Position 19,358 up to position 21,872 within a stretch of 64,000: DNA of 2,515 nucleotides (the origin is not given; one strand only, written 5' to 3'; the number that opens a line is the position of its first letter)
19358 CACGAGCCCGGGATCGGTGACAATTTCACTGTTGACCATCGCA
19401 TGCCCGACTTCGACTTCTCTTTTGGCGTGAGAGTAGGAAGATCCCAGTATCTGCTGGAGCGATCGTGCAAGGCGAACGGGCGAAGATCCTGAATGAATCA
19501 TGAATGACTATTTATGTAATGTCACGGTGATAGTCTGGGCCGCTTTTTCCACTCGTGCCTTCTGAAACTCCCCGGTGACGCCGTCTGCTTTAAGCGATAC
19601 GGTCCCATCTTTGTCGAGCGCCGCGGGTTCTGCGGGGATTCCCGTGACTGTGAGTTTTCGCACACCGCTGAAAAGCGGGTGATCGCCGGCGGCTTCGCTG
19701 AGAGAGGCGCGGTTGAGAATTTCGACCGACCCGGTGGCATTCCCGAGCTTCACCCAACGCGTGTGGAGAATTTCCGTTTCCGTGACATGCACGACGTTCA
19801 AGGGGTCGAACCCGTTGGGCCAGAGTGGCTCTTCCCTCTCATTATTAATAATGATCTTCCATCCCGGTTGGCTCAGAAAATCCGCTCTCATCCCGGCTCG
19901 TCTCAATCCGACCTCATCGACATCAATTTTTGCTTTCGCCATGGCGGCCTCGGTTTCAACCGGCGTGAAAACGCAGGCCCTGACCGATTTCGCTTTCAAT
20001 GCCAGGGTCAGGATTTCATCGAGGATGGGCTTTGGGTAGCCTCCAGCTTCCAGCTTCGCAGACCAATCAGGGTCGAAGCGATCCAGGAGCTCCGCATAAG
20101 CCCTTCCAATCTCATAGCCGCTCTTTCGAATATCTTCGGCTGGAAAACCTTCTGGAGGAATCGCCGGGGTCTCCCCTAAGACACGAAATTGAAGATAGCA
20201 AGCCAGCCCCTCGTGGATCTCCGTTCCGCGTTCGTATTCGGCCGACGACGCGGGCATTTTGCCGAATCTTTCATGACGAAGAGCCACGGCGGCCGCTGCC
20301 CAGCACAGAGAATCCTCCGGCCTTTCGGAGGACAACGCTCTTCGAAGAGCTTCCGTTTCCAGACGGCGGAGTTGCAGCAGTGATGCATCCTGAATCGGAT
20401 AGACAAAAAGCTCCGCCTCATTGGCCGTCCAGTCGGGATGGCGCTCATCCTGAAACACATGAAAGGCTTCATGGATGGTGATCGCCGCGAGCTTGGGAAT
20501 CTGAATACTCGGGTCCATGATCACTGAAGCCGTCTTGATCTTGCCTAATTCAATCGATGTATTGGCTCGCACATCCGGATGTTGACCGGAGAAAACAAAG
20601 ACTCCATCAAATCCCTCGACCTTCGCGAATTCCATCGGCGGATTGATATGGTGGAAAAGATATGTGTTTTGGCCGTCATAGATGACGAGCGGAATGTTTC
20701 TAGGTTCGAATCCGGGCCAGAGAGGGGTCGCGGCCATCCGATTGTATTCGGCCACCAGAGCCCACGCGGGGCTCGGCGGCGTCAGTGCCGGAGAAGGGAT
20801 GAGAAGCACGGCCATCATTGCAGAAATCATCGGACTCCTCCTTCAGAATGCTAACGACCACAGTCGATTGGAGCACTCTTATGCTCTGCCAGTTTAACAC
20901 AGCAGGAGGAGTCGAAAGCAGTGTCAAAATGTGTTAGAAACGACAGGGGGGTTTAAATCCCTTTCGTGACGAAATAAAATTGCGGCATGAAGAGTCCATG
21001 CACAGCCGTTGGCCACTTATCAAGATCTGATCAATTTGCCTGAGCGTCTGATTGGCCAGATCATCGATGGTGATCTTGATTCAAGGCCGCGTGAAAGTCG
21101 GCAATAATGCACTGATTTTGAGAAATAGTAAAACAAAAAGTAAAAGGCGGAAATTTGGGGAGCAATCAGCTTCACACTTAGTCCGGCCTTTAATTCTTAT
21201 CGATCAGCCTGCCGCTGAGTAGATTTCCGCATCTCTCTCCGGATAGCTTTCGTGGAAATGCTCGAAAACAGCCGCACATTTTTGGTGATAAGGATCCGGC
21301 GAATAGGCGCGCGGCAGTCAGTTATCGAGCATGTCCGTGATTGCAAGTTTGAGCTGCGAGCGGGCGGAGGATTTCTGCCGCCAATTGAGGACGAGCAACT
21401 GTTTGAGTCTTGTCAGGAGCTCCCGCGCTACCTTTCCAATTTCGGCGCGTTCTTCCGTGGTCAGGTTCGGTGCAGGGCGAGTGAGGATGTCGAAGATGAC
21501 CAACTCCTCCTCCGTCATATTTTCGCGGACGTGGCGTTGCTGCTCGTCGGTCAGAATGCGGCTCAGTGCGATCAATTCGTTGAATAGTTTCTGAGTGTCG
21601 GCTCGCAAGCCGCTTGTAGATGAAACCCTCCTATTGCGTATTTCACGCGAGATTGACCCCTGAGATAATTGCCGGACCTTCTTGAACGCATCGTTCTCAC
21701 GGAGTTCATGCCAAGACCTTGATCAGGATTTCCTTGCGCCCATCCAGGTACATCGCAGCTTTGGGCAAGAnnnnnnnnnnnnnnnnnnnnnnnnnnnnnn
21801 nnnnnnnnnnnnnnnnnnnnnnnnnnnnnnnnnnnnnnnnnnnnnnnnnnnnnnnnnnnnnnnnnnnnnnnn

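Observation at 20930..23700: Decayed accessory island between rluD/metallopeptidase and rluB: HsdR C-terminal stub, frameshifted ABC-2 permease, ABC ATPase stub, RhuM N-terminal stub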

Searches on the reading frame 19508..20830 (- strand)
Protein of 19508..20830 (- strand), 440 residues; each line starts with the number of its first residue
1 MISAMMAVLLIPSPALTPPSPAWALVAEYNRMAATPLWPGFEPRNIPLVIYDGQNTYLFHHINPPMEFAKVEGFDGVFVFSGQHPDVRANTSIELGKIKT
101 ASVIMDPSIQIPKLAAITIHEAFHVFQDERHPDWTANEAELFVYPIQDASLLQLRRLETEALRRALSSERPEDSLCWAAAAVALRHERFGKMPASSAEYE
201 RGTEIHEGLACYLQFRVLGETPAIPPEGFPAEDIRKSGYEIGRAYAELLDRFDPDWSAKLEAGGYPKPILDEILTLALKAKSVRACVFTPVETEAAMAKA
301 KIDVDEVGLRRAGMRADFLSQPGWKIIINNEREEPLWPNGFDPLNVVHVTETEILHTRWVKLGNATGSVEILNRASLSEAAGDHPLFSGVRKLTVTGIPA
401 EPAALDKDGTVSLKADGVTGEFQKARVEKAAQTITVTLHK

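Call 3: search_protein_families(library=pfam, proteins=[window:19508-20830:-], max_evalue=0.1)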
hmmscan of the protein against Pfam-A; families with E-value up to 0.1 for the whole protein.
window:19508-20830:- (440 aa): 0 families

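Call 4: search_protein_families(library=ncbifam, proteins=[window:19508-20830:-], max_evalue=0.1)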
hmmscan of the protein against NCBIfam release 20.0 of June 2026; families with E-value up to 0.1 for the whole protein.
window:19508-20830:- (440 aa): 0 families

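Call 6: find_related_loci(query=window:19508-20830:-, collection=genome_contigs, flank=10000)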
Query window:19508-20830:- (440 aa) in genome_contigs; peptide patterns used: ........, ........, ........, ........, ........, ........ (x = any residue, [..] = any of these).
76 stretches matched a pattern, but none encodes a relative of the query by tblastn (E <= 1e-3).

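Call 7: find_encoding_contigs(protein=window:19508-20830:-, flank=10000, max_places=10)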
Protein window:19508-20830:- (440 aa): 4 contigs read that carry it; 4 places shown.
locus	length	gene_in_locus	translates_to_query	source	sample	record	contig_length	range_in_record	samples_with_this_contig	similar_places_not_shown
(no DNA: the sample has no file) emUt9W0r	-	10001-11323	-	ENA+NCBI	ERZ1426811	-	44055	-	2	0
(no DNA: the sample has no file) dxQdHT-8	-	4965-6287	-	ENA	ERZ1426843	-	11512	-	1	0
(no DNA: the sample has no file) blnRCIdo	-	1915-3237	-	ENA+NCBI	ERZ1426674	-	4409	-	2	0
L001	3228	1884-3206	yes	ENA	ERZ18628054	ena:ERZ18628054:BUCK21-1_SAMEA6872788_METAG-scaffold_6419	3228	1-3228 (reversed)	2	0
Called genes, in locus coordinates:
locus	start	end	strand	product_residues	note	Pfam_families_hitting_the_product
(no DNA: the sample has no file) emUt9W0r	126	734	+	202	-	PF04542:Sigma70_r2, PF08281:Sigma70_r4_2, PF04545:Sigma70_r4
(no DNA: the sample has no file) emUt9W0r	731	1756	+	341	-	PF13490:zf-HC2 (weak)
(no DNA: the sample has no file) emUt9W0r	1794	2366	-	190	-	PF13174:TPR_6 (faint), PF24575:TPR_Slam (weak), PF13424:TPR_12 (faint), PF13428:TPR_14 (faint), PF12895:ANAPC3 (weak), PF00515:TPR_1 (weak), PF07719:TPR_2 (weak), PF13181:TPR_8 (weak), +5 more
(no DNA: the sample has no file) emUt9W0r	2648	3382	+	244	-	PF02163:Peptidase_M50 (faint)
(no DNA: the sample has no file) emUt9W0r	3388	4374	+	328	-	PF00579:tRNA-synt_1b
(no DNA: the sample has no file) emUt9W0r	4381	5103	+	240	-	PF02616:SMC_ScpA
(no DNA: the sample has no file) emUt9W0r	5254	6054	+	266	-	PF04079:SMC_ScpB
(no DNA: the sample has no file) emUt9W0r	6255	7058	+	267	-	PF01479:S4, PF00849:PseudoU_synth_2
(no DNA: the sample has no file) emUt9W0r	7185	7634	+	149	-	PF13310:Virulence_RhuM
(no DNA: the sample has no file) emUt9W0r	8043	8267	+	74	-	-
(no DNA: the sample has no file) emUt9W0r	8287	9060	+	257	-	-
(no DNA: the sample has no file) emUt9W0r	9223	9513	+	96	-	PF11867:T1RH-like_C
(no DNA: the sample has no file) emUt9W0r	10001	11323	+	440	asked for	-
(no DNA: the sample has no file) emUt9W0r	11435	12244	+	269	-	PF00849:PseudoU_synth_2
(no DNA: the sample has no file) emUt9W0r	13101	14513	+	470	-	-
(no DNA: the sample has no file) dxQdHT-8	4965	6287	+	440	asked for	-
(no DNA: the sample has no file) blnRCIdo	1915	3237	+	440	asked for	-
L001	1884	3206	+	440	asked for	-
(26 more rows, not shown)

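Call 21: find_homologous_proteins(query=window:19508-20830:-, max_evalue=0.00001)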
Query window:19508-20830:- (440 aa): 741 proteins with E <= 0.00001 among 8000 candidates; the best 120 are listed.
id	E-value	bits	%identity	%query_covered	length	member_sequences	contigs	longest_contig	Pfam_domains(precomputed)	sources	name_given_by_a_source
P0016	6.3e-294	992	100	99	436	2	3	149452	-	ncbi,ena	-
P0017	3.4e-145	502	52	100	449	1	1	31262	-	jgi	-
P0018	4.0e-134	466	51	95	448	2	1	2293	-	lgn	-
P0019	5.9e-134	465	50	100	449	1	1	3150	-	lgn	-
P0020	1.7e-131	457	51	94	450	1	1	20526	-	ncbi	-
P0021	2.3e-129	450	50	95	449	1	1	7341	-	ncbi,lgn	-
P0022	4.5e-129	449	51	95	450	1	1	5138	-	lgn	-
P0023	5.7e-129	449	49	98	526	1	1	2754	-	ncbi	-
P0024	8.5e-128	445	49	95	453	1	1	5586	-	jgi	jgi:hypothetical protein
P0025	4.9e-127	443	48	99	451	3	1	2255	-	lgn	-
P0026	7.2e-127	442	48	99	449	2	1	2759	-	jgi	jgi:hypothetical protein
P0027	1.3e-126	441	49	97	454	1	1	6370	-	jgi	jgi:hypothetical protein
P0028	1.4e-126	441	50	95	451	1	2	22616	-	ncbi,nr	ncbi:MAG: hypothetical protein L0212_00320 [Acidobacteria bacterium]|nr:hypothetical protein [Acidob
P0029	1.1e-125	438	47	95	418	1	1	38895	-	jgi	-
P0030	1.6e-125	438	49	94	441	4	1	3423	-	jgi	-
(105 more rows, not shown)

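Call 22: find_encoding_contigs(protein=P0017, flank=10000, max_places=2)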
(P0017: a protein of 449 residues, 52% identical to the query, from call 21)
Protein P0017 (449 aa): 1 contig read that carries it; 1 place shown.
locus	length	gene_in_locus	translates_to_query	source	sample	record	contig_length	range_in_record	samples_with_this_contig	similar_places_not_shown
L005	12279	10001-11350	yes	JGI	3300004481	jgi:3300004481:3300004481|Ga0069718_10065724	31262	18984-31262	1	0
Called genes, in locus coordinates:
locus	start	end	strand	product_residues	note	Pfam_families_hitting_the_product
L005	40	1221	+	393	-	PF00557:Peptidase_M24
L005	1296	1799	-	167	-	PF02915:Rubrerythrin, PF21349:RUBY_RBDX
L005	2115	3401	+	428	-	PF04015:DUF362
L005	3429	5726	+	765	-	-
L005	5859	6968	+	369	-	PF00365:PFK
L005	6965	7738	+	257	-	PF03781:FGE-sulfatase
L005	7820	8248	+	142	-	-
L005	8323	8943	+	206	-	-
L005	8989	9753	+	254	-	PF01479:S4, PF00849:PseudoU_synth_2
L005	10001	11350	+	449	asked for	-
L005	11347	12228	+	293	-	PF01479:S4, PF00849:PseudoU_synth_2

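Call 23: find_encoding_contigs(protein=P0020, flank=10000, max_places=2)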
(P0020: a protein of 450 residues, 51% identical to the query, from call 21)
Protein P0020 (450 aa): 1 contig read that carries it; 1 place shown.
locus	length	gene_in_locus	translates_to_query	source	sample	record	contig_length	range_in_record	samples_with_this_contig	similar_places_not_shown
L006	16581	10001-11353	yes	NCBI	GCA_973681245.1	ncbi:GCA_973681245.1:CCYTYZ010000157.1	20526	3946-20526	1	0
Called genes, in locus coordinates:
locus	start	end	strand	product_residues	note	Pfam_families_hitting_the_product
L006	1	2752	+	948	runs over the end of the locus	PF07517:SecA_DEAD, PF01043:SecA_PP_bind, PF21090:P-loop_SecA, PF07516:SecA_SW, PF02810:SEC-C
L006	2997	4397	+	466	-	PF00890:FAD_binding_2 (weak), PF01134:GIDA (weak), PF07992:Pyr_redox_2, PF12831:FAD_oxidored (weak), PF13450:NAD_binding_8 (weak), PF13738:Pyr_redox_3, PF00070:Pyr_redox, PF02852:Pyr_redox_dim, +4 more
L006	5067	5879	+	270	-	PF21948:LplA-B_cat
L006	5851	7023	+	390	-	PF00676:E1_dh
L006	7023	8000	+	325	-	PF02779:Transket_pyr, PF02780:Transketolase_C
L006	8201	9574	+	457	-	PF00364:Biotin_lipoyl, PF25984:BSH_YknX (faint), PF02817:E3_binding, PF00198:2-oxoacid_dh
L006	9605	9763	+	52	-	-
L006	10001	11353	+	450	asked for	-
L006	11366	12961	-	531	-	PF02310:B12-binding, PF19864:Radical_SAM_N2 (weak), PF04055:Radical_SAM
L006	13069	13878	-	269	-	PF11236:DUF3037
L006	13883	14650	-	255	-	PF20613:HipA_2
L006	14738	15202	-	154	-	PF22784:PTP-SAK (weak), PF00782:DSPc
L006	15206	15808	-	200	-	PF00702:Hydrolase, PF13419:HAD_2 (weak)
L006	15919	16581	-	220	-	?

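Call 25: find_related_loci(query=A1, collection=genome_contigs, flank=6000)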
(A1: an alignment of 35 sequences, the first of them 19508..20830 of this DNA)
Query A1 (440 aa) in genome_contigs; peptide patterns used: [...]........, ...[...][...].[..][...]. (x = any residue, [..] = any of these).
491 stretches matched a pattern; 285 encode a relative of the query (tblastn E <= 1e-3); the best 80 are kept; 80 distinct loci.
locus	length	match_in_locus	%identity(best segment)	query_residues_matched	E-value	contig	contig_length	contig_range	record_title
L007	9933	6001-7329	49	2-440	4e-143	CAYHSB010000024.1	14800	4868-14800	MAG TPA_asm: uncultured Chitinophagales bacterium isolate ERP119705_co14_545 genome assembly, contig: NODE_4662_length_1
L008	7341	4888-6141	50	25-440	1e-130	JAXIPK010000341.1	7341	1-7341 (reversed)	MAG: Acidobacteriota bacterium isolate Fractures_MAG_17 c_000000069539, whole genome shotgun sequence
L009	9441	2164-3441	48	14-438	6e-128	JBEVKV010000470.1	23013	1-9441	MAG: Pyrinomonadaceae bacterium isolate T4R1UO_autometa_bin_0001 T4R1UO_autometa_bin_0001_k133_4718406, whole genome sho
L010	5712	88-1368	48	13-438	1e-126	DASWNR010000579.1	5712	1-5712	MAG TPA_asm: Pyrinomonadaceae bacterium isolate SMAG_U3419 k141_25675, whole genome shotgun sequence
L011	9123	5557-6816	47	22-439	3e-125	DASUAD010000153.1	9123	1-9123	MAG TPA_asm: Thermoanaerobaculia bacterium isolate SMAG_U2486 k141_1256264, whole genome shotgun sequence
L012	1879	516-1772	47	22-438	5e-134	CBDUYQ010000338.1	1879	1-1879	MAG TPA_asm: uncultured bacterium isolate SRR22302374_binner12_Refined_83 genome assembly, contig: ERZ26661914.97334, wh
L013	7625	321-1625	48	23-440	1e-124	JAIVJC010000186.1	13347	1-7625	MAG: Acidobacteria bacterium isolate MAG11 MTG11_6385, whole genome shotgun sequence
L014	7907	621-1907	48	11-438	3e-123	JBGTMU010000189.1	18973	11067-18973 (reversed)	MAG: Longimicrobiales bacterium isolate JTS-RE371 k141_5995266, whole genome shotgun sequence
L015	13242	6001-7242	48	22-438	8e-123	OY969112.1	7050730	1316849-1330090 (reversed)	MAG: uncultured Acidobacteriota bacterium isolate MFD04212.bin.1.16 genome assembly, chromosome: 1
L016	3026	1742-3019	48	10-438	4e-126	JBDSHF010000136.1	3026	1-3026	MAG: Thermoanaerobaculia bacterium isolate cluster1_bin.27 k127_6104966, whole genome shotgun sequence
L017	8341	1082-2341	48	17-438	4e-121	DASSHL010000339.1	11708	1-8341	MAG TPA_asm: Gemmatimonadales bacterium isolate SMAG_U1058 k141_599025, whole genome shotgun sequence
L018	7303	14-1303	49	8-438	6e-121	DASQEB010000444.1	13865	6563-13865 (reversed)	MAG TPA_asm: Thermoanaerobaculia bacterium isolate SMAG_U11742 k141_1232895, whole genome shotgun sequence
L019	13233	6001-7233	48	25-438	6e-121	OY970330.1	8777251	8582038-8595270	MAG: Thermoanaerobaculaceae bacterium isolate MFD05537.bin.c.1 genome assembly, chromosome: 1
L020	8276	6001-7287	47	12-438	3e-120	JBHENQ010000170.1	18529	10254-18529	MAG: Gemmatimonadaceae bacterium isolate S5_bin.2.orig S5_k141_994573, whole genome shotgun sequence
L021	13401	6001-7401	46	2-438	2e-120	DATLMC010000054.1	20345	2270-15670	MAG TPA_asm: Pyrinomonadaceae bacterium isolate SMAG_U13764 k141_1672234, whole genome shotgun sequence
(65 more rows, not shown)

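Call 54: search_protein_families(library=padloc, proteins=[window:19508-20830:-], max_evalue=0.01)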
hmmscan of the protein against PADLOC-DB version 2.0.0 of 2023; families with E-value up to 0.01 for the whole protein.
window:19508-20830:- (440 aa): 0 families

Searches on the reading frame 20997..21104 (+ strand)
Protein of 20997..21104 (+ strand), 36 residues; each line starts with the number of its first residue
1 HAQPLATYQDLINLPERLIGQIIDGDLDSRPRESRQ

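Call 10: search_protein_families(library=pfam, proteins=[window:21009-21104:+], max_evalue=10)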
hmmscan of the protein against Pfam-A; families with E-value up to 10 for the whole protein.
seq(32 aa): 0 families

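Call 40: search_dna_similar(query=window:20997-21104:+, collection=plasmids, mode=protein, max_rows=12, max_evalue=10)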
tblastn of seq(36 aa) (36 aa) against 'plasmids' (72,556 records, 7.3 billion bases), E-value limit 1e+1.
Records with a match: 1; places in all: 1; records where one place covers at least 80% of the query: 1.
Best place of each record, by identity: <60% 1.
By first word of the organism name: Pseudomonas 1.
By predicted mobility (MOB-suite, as given by PLSDB): non-mobilizable 1.
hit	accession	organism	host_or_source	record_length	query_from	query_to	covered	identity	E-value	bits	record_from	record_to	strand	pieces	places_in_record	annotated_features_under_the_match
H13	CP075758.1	Pseudomonas aeruginosa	Homo sapiens,Cell culture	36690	5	35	86%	41.9%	4e-1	33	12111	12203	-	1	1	GPW/gp25 family protein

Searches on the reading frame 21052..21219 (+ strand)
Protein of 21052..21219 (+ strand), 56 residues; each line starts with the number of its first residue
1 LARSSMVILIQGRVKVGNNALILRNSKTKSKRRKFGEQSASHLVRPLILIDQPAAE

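Call 10: search_protein_families(library=pfam, proteins=[window:21052-21219:+], max_evalue=10)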
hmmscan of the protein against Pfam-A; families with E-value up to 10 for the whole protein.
seq(56 aa): 0 families

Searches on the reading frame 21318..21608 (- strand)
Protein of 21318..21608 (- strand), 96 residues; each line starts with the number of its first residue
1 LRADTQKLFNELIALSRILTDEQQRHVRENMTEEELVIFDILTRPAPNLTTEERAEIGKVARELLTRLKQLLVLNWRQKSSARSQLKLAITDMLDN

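Call 3: search_protein_families(library=pfam, proteins=[window:21318-21608:-], max_evalue=0.1)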
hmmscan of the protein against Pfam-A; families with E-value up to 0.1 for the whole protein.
window:21318-21608:- (96 aa): 2 families
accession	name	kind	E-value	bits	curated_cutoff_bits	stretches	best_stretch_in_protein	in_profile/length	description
PF11867.13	T1RH-like_C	-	1.2e-13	51.6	26.8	1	4-95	212-303/329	Type I restriction enzyme HindI endonuclease subunit-like, C-terminal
PF05206.20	TRM13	-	0.051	13.6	26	1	8-67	163-224/257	Methyltransferase TRM13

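Call 4: search_protein_families(library=ncbifam, proteins=[window:21318-21608:-], max_evalue=0.1)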
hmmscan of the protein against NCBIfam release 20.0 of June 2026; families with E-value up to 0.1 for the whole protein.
window:21318-21608:- (96 aa): 1 family
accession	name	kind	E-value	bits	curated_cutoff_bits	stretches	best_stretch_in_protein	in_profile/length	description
NF004842.0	PRK06193.1-3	subfamily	0.075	12.4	325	0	57-94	24-62/209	hypothetical protein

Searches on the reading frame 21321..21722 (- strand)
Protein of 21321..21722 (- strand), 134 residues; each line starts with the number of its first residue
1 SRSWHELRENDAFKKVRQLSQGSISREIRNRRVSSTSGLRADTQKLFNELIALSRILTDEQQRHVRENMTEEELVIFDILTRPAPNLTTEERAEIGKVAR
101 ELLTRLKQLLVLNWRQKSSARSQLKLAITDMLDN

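Call 32: search_dna_similar(query=window:21321-21722:-, collection=plasmids, mode=protein, max_rows=15, max_evalue=0.001)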
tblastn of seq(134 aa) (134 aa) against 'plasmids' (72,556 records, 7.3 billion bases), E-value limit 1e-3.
Records with a match: 12; places in all: 12; records where one place covers at least 80% of the query: 1.
Best place of each record, by identity: <60% 12.
By first word of the organism name: Moellerella 3; Escherichia 1; Allocoleopsis 1; Sinomonas 1; Sulfuricurvum 1; Picosynechococcus 1; Planktothrix 1; Fulvitalea 1; Acetoanaerobium 1; Haliscomenobacter 1.
By predicted mobility (MOB-suite, as given by PLSDB): non-mobilizable 7; conjugative 4; mobilizable 1.
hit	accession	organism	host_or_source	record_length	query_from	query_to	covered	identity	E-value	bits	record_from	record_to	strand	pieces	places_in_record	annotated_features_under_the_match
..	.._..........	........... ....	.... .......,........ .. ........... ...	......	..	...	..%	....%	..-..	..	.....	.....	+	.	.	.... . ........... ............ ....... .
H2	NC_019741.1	Allocoleopsis franciscana PCC 7113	-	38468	42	133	69%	43.0%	2e-9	61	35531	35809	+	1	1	type I restriction endonuclease subunit R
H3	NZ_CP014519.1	Sinomonas atrocyanea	cell culture,contaminant from air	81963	50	133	63%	46.4%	7e-13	71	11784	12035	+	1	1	type I restriction endonuclease subunit R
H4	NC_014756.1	Sulfuricurvum kujiense DSM 16994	drain water from underground crude oil ...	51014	41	133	69%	40.4%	6e-7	54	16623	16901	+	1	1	type I restriction endonuclease subunit R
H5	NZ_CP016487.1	Picosynechococcus sp. PCC 8807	cell culture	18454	42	133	69%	40.9%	2e-10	64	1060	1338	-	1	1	type I restriction endonuclease subunit R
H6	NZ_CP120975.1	Moellerella wisconsensis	mutton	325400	43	134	69%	37.0%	5e-12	68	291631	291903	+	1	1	type I restriction endonuclease subunit R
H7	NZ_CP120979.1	Moellerella wisconsensis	mutton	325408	43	134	69%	37.0%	5e-12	68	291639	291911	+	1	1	type I restriction endonuclease subunit R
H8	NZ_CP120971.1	Moellerella wisconsensis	mutton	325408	43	134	69%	37.0%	5e-12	68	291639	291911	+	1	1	type I restriction endonuclease subunit R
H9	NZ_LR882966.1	Planktothrix agardhii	-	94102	42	133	69%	37.0%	3e-11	66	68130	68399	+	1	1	type I restriction endonuclease subunit R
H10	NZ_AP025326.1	Fulvitalea axinellae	-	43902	42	132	68%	35.1%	2e-4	47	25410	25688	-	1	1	type I restriction endonuclease subunit R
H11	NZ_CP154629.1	Acetoanaerobium noterae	cell culture,Sludge of a digestion ...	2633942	14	134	90%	25.6%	9e-4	45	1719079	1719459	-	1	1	none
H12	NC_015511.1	Haliscomenobacter hydrossis DSM 1100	activated sludge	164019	41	134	70%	28.6%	1e-5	50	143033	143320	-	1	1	type I restriction endonuclease subunit R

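Call 33: get_annotated_region(hit=H1, flank=9000)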
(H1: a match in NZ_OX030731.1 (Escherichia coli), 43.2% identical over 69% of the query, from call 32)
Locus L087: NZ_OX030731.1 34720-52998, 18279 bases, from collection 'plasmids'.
description: Escherichia coli isolate 68 plasmid P3, complete sequence
organism: Escherichia coli (NCBI taxid 562)
taxonomy: Bacteria; Pseudomonadota; Gammaproteobacteria; Enterobacterales; Enterobacteriaceae; Escherichia; Escherichia coli
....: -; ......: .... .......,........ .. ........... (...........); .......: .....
typing (MOB-suite, as given by PLSDB): conjugative; replicon IncFIA,IncFIC; relaxase MOBF; mating-pair formation MPF_F
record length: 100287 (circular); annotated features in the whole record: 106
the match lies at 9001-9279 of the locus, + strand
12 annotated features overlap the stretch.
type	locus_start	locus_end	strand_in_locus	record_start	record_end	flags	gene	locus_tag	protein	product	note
CDS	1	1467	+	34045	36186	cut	-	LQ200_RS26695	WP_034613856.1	N-6 DNA methylase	GO:0006306 - DNA methylation [Evidence IEA]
CDS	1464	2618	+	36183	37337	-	-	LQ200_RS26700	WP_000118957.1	restriction endonuclease subunit S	GO:0006304 - DNA modification [Evidence IEA]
CDS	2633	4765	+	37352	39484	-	-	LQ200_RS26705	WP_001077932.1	RecQ family ATP-dependent DNA helicase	GO:0006310 - DNA recombination [Evidence IEA]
CDS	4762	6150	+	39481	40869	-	-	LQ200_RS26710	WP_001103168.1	DNA-processing protein DprA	GO:0009294 - DNA-mediated transformation [Evidence IEA]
CDS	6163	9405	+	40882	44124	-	-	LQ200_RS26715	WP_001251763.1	type I restriction endonuclease subunit R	-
CDS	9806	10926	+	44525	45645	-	-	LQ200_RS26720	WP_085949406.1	IS3-like element ISSen4 family transposase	-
CDS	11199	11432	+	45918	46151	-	-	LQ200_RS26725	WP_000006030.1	DUF905 family protein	-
CDS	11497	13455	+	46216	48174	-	-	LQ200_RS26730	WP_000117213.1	ParB/RepB/Spo0J family partition protein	-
CDS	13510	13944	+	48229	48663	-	psiB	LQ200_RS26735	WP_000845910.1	conjugation system SOS inhibitor PsiB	-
CDS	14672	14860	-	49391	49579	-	-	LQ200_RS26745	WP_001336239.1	hypothetical protein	-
CDS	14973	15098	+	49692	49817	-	-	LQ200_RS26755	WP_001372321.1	type I toxin-antitoxin system Hok family toxin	-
CDS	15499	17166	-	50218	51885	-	ltrA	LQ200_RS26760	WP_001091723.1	group II intron reverse transcriptase/maturase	GO:0000373 - Group II intron splicing [Evidence IEA]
